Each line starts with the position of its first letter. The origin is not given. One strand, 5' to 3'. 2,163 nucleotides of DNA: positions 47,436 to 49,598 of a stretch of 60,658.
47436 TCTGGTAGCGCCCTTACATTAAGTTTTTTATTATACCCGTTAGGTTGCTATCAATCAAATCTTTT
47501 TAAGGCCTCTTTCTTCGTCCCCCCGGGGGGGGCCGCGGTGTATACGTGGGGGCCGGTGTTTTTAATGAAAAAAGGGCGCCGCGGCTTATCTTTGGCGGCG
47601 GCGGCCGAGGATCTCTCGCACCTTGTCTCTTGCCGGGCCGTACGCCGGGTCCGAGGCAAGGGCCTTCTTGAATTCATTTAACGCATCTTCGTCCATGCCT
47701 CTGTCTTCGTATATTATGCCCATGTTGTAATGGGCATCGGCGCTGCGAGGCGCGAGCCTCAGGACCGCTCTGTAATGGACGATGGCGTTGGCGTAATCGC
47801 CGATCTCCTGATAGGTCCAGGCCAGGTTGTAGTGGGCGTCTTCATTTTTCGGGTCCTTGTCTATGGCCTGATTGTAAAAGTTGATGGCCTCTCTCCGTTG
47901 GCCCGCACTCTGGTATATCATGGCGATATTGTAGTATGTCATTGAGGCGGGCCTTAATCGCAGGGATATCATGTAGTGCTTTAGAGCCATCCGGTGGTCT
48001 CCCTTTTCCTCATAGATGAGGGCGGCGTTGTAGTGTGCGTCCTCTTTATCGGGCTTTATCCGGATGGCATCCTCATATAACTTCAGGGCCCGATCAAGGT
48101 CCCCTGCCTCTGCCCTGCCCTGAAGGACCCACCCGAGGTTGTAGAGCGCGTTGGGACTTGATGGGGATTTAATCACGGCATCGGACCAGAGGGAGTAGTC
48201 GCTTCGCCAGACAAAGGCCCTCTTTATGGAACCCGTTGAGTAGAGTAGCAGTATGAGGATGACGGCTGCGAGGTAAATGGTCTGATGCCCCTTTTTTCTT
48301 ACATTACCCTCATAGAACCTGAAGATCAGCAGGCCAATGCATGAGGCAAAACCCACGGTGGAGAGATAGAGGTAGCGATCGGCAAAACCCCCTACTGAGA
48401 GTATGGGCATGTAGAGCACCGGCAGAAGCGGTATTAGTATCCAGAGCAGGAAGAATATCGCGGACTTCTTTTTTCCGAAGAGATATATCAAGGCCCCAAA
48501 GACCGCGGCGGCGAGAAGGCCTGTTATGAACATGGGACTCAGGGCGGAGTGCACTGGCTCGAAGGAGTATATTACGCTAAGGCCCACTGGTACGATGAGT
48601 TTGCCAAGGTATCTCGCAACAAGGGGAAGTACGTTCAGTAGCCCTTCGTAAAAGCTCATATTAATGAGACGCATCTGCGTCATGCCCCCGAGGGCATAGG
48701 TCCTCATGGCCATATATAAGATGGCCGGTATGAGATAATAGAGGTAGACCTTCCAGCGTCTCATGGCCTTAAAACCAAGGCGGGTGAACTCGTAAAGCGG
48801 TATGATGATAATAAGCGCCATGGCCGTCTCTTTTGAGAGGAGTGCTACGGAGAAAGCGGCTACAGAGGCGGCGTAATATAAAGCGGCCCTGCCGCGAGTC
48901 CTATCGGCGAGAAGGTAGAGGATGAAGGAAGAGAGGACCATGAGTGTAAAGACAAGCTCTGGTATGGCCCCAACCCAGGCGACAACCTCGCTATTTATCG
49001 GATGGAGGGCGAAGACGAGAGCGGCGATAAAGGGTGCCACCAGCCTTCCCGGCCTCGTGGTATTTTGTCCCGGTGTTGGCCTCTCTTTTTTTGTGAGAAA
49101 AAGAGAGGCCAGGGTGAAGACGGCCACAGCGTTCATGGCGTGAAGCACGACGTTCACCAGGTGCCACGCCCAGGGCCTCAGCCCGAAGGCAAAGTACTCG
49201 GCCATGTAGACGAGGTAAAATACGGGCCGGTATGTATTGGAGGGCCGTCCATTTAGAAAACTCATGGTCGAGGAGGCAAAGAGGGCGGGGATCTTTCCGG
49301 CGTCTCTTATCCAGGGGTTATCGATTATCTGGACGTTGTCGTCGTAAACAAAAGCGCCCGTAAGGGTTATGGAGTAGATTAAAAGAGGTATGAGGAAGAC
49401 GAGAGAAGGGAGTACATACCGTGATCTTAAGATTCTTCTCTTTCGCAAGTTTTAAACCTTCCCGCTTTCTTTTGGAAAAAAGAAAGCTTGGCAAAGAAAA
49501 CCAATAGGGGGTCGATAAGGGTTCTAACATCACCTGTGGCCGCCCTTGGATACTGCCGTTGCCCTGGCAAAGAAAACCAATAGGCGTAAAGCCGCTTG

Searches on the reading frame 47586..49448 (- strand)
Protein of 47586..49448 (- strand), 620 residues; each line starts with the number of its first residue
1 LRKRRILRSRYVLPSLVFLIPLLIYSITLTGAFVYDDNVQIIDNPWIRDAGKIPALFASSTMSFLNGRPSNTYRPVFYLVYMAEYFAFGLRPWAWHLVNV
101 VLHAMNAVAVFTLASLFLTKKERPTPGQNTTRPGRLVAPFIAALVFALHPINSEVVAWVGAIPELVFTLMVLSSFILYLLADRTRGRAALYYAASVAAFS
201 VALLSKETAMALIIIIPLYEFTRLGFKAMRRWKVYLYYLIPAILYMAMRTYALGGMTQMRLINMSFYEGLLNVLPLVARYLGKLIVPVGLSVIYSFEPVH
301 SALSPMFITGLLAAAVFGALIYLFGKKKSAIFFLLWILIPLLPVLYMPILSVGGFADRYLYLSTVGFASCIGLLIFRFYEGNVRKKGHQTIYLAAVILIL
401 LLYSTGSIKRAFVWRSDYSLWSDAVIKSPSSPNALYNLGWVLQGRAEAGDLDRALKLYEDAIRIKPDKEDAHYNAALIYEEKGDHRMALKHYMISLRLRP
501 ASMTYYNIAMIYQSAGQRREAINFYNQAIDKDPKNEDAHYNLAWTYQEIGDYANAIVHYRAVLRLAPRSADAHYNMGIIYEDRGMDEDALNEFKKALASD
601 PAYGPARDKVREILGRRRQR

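Call 14: search_protein_families(library=pfam, proteins=[window:47586-49448:-], max_evalue=0.001)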
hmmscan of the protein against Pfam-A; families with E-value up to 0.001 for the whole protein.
window:47586-49448:- (620 aa): 21 families
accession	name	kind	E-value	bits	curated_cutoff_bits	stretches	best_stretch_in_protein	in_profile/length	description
PF13414.12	TPR_11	-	9.2e-29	99.3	26.8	3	548-582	6-40/42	TPR repeat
PF00515.34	TPR_1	-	1.1e-28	98.3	27.8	3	537-568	2-33/34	Tetratricopeptide repeat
PF07719.23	TPR_2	-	8.1e-28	94.7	27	3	537-568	2-33/34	Tetratricopeptide repeat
PF13431.12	TPR_17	-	1.4e-25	87.8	24.4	1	524-556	1-33/34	Tetratricopeptide repeat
PF13181.12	TPR_8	-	1.1e-23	81.7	25.7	2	537-567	2-32/34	Tetratricopeptide repeat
PF13176.12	TPR_7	-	4.7e-20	70.3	27.9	1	504-535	1-34/36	Tetratricopeptide repeat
PF13424.12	TPR_12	-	5.3e-19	68.6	30.1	2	471-530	5-73/77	Tetratricopeptide repeat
PF14559.12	TPR_19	-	3.5e-18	66.1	25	3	514-552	3-41/68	Tetratricopeptide repeat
PF13174.12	TPR_6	-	8.2e-18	64.2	26.3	0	537-569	1-33/33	Tetratricopeptide repeat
PF13432.12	TPR_16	-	8.2e-16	58.6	32.7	3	540-602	1-63/65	Tetratricopeptide repeat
PF13428.12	TPR_14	-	3.1e-14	52.5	23.5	0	505-543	4-42/44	Tetratricopeptide repeat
PF13371.12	TPR_9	-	6.1e-10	39.4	35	1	547-614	6-72/73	Tetratricopeptide repeat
PF23914.1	TPR_CcmH_CycH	-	1.2e-08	35.3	42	1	501-569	86-154/158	Cytochrome c-type biogenesis protein H TPR domain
PF24575.1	TPR_Slam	-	1.6e-07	32.1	35.2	0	503-545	48-90/104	Surface lipoprotein assembly modifier, N-terminal TPR repeats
PF13429.12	TPR_15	-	2.9e-07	30.6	26.2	0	498-556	142-203/280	Tetratricopeptide repeat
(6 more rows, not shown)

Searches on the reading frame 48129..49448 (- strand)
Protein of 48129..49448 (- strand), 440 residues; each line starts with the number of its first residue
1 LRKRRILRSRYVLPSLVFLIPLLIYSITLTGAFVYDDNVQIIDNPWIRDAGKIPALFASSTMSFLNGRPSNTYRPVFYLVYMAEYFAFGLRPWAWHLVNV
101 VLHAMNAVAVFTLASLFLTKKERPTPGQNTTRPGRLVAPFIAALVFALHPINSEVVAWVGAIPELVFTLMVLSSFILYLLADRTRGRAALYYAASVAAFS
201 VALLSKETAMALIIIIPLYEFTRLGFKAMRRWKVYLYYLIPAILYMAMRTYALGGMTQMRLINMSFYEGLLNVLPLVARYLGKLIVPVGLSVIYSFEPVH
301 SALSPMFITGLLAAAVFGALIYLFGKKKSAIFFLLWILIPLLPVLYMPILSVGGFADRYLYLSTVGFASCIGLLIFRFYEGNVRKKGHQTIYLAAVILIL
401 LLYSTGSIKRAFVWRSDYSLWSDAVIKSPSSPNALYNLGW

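Call 76: search_protein_families(library=pfam, proteins=[window:48129-49448:-], max_evalue=0.01)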
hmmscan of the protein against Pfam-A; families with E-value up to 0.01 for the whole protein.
window:48129-49448:- (440 aa): 0 families

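Call 78: search_solved_structures(query=window:48129-49448:-, max_evalue=1)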
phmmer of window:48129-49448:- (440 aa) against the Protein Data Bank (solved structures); distinct sequences matched with E-value up to 1: 0.
